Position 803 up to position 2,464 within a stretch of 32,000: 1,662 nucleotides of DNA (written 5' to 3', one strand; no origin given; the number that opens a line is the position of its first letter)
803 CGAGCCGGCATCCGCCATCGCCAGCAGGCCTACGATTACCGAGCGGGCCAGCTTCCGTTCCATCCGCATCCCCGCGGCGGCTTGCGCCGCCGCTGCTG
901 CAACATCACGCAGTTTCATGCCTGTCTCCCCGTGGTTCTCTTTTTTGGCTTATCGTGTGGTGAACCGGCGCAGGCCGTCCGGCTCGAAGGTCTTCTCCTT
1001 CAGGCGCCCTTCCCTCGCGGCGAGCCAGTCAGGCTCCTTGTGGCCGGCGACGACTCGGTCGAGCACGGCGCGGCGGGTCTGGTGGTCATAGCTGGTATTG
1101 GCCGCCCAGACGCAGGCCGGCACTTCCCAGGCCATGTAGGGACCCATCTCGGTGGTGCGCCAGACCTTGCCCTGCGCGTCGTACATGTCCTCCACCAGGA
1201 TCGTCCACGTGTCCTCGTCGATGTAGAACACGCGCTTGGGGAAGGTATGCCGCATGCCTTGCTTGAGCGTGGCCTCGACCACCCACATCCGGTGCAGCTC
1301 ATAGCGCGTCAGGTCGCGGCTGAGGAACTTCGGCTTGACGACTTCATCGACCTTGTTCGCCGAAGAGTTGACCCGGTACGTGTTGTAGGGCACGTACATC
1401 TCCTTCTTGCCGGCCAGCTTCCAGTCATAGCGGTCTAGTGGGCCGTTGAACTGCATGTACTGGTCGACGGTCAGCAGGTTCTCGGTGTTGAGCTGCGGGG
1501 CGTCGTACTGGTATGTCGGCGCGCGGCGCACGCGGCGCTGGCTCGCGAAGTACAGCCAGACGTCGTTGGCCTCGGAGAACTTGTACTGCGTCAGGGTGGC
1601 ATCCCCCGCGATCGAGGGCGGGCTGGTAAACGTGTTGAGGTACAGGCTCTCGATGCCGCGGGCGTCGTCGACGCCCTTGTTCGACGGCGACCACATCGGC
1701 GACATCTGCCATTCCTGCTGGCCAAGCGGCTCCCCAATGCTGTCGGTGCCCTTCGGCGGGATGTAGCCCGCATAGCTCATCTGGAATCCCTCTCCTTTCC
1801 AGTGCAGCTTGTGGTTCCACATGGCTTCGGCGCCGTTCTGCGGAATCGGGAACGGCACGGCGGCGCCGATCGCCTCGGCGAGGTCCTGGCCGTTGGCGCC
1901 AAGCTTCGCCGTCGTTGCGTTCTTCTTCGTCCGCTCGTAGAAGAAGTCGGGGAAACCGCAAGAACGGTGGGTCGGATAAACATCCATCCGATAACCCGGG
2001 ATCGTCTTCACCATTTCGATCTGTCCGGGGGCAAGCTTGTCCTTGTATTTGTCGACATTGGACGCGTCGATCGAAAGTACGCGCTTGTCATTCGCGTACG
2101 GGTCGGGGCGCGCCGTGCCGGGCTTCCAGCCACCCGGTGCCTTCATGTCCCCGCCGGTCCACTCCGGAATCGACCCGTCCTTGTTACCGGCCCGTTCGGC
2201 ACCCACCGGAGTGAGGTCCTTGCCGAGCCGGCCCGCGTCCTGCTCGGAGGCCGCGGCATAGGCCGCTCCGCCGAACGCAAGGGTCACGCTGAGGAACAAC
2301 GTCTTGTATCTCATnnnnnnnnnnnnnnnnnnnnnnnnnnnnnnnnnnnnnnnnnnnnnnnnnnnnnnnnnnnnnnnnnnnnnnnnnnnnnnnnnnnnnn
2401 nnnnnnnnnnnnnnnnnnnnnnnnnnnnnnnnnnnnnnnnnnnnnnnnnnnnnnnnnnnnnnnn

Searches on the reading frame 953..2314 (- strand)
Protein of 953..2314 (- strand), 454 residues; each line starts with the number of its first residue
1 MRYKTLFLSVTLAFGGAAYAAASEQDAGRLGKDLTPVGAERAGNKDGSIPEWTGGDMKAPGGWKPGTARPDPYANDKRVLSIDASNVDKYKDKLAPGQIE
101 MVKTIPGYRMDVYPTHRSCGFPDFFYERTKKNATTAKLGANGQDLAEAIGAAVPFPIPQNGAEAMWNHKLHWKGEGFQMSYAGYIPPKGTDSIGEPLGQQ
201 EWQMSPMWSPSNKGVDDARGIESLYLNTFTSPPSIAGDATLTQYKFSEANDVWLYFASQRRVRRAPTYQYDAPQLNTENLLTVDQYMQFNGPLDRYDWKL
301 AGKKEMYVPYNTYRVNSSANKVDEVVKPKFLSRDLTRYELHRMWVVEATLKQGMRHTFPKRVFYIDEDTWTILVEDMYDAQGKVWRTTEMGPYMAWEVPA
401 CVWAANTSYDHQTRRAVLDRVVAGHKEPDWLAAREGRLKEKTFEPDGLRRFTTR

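Call 40: find_encoding_contigs(protein=window:953-2314:-, flank=10000, max_places=4)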
Protein window:953-2314:- (454 aa): 24 contigs read that carry it; 4 places shown.
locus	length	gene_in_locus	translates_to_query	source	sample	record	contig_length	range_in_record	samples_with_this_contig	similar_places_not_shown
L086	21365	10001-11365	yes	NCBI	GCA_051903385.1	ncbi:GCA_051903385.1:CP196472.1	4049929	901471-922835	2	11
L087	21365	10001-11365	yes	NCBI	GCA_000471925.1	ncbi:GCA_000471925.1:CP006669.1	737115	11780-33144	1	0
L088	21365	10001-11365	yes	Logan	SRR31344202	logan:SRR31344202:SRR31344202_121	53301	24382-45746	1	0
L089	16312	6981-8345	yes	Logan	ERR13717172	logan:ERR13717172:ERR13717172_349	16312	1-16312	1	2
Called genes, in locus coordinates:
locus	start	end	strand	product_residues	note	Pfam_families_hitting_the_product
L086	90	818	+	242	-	-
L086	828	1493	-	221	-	-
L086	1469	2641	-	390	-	PF00072:Response_reg, PF00211:Guanylate_cyc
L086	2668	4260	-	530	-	PF00989:PAS, PF08448:PAS_4, PF13188:PAS_8 (faint), PF08447:PAS_3, PF00512:HisKA, PF02518:HATPase_c, PF00072:Response_reg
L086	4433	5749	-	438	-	PF22310:NMB0315_dom_I, PF01551:Peptidase_M23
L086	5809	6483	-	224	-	PF00034:Cytochrom_C, PF13442:Cytochrome_CBB3 (weak)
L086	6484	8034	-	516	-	PF01266:DAO (weak), PF01593:Amino_oxidase, PF13450:NAD_binding_8, PF13738:Pyr_redox_3 (faint)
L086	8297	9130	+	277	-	PF05721:PhyH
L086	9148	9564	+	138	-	PF01042:Ribonuc_L-PSP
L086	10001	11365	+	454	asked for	PF07044:DUF1329, PF17131:TP_0789-like (weak)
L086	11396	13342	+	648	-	PF06980:DUF1302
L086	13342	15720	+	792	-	PF03176:MMPL, PF00873:ACR_tran (weak)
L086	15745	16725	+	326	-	PF25852:DUF6242_C (faint), PF15902:Sortilin-Vps10 (faint), PF02012:BNR (faint), PF13088:BNR_2 (faint), PF15899:BNR_6 (faint), PF14870:PSII_BNR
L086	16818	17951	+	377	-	PF03435:Sacchrp_dh_NADP (weak), PF05368:NmrA (weak), PF13460:NAD_binding_10 (weak), PF19362:DUF5938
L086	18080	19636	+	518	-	PF00501:AMP-binding, PF13193:AMP-binding_C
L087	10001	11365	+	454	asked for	PF07044:DUF1329, PF17131:TP_0789-like (weak)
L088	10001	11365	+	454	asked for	PF07044:DUF1329, PF17131:TP_0789-like (weak)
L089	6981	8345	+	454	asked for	PF07044:DUF1329, PF17131:TP_0789-like (weak)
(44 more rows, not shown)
